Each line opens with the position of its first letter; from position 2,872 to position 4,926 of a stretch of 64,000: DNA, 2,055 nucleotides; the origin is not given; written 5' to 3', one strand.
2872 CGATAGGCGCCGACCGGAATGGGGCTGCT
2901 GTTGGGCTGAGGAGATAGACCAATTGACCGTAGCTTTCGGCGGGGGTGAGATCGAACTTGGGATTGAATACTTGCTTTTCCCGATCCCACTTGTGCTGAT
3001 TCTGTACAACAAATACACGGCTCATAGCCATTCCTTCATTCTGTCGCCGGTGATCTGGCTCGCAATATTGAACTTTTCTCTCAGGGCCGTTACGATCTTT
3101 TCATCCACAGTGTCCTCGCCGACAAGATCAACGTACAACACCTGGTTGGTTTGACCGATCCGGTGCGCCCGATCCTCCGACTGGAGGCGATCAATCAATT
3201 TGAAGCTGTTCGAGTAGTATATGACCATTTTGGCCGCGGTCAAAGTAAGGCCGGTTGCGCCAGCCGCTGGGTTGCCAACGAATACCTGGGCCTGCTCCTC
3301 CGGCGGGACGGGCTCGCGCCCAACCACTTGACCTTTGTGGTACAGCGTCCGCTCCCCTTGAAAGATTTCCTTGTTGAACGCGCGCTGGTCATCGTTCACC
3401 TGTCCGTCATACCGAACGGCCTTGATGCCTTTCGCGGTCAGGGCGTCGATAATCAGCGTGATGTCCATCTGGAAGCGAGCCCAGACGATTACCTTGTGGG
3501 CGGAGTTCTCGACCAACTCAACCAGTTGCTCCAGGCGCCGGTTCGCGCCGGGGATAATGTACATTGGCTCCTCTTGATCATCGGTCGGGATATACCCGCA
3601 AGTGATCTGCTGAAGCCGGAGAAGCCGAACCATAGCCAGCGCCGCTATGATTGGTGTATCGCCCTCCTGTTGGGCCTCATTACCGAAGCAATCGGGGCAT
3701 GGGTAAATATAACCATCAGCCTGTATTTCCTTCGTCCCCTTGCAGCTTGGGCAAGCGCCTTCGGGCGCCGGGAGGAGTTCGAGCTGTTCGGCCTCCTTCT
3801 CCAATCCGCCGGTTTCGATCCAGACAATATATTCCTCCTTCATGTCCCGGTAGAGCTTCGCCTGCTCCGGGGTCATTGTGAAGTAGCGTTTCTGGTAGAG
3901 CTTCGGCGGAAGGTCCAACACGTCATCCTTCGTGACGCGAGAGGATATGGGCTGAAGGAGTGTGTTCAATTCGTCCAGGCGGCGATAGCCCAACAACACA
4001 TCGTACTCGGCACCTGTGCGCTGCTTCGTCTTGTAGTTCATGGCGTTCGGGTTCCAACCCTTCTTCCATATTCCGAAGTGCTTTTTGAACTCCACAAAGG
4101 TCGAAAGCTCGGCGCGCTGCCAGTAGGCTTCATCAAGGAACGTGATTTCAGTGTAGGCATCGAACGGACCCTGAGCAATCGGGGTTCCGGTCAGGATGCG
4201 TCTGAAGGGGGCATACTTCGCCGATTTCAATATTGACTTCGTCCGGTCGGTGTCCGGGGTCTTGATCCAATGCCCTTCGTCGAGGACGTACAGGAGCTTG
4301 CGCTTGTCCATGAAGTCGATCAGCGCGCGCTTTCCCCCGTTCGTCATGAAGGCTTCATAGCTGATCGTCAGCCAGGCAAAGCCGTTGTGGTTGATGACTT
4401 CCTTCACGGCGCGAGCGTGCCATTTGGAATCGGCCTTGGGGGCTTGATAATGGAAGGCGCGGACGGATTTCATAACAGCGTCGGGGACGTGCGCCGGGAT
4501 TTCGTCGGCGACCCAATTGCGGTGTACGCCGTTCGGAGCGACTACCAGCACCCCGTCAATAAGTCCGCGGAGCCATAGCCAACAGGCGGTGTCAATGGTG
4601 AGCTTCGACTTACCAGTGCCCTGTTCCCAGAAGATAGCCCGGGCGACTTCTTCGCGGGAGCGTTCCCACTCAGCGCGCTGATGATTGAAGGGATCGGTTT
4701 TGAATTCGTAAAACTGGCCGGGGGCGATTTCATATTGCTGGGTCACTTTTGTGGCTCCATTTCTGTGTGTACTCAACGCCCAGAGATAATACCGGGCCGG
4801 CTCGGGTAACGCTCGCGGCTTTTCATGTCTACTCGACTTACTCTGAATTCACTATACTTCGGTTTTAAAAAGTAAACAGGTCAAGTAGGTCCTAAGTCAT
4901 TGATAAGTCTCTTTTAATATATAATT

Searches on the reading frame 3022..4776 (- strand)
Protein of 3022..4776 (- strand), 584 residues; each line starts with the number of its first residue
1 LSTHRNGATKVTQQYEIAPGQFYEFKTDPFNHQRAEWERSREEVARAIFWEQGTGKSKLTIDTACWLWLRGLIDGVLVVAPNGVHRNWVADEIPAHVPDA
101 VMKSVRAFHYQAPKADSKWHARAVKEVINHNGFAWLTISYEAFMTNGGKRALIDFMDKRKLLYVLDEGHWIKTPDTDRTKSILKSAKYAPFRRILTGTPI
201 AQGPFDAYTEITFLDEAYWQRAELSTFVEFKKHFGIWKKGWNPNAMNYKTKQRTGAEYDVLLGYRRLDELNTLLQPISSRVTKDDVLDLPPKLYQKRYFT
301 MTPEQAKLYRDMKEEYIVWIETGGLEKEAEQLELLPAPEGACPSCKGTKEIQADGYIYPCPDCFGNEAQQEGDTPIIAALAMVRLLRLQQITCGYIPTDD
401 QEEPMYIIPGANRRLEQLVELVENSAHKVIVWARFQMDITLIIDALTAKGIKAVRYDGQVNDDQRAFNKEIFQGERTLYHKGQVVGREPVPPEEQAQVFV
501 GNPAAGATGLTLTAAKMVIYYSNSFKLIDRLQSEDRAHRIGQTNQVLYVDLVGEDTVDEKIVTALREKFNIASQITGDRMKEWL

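Call 15: search_protein_families(library=phrogs, proteins=[window:3022-4776:-])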
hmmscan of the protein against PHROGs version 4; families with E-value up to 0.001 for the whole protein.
window:3022-4776:- (584 aa): 4 families
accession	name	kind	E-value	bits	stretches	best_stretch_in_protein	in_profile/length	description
phrog_62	-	DNA, RNA and nucleotide metabolism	1.2e-111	375.4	1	23-582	691-1139/1881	DNA helicase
phrog_29996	-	unknown function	2e-14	53.6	2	498-573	1086-1161/1189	-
phrog_11801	-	other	9.3e-06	24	1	194-317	1103-1225/2269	DNA methyltransferase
phrog_11354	-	unknown function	3e-05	24.7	1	497-569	25-98/116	-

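Call 67: search_protein_families(library=pfam, proteins=[window:3022-4776:-], max_evalue=0.01)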
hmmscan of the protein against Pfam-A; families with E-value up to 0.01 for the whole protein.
window:3022-4776:- (584 aa): 2 families
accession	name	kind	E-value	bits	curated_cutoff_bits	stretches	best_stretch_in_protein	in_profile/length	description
PF00176.29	SNF2-rel_dom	-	3.6e-17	62.8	24.9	1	70-336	52-279/290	SNF2-related domain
PF00271.37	Helicase_C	-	3.2e-08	34.2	23.5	1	415-541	3-110/110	Helicase conserved C-terminal domain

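Call 70: search_solved_structures(query=window:3022-4776:-, max_evalue=0.01)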
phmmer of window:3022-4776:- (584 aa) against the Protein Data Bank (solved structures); distinct sequences matched with E-value up to 0.01: 76 (the best 60 are shown).
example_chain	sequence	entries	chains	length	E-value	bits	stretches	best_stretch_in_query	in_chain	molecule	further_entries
7xyg_K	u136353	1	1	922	8.1e-18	67.3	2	428-577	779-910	ATP-dependent helicase fft3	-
7xyf_K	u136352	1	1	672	8.9e-18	67.2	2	427-562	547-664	ATP-dependent helicase fft3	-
7zb5_E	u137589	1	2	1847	1.7e-15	59.7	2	153-336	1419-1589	Helicase-like protein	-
7z8s_E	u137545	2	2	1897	1.8e-15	59.6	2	153-336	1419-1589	Helicase-like protein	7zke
5hzr_A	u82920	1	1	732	3.4e-15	58.7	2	491-573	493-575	SNF2-family ATP dependent chromatin remodeling factor like protein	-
6g7e_B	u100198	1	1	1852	4.4e-15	58.3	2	153-336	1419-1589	Helicase-like protein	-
7vdt_A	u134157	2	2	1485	4.4e-15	58.3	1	406-575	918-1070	Isoform 2 of Transcription activator BRG1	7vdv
7z7n_E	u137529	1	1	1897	4.7e-15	58.2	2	499-577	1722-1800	Helicase-like protein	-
6iro_L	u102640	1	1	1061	5.5e-15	58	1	491-571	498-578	ISWI chromatin-remodeling complex ATPase ISW1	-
6jyl_K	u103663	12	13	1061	5.6e-15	58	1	491-571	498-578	ISWI chromatin-remodeling complex ATPase ISW1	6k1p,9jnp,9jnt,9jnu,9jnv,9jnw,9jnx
7x3t_V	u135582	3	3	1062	5.6e-15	58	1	491-571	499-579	ISWI chromatin-remodeling complex ATPase ISW1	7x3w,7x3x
9wbz_A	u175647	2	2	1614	5.9e-15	57.9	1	406-575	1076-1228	Isoform 2 of SWI/SNF-related matrix-associated actin-dependent regulator of chromatin subf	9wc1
6lth_I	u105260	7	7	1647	6.4e-15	57.8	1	406-575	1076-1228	Transcription activator BRG1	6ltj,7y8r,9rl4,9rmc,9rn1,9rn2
9ux9_K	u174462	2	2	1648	6.4e-15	57.8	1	406-575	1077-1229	SWI/SNF-related matrix-associated actin-dependent regulator of chromatin subfamily A membe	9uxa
9lj2_K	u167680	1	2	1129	7.1e-15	57.6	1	491-571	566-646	ISWI chromatin-remodeling complex ATPase ISW1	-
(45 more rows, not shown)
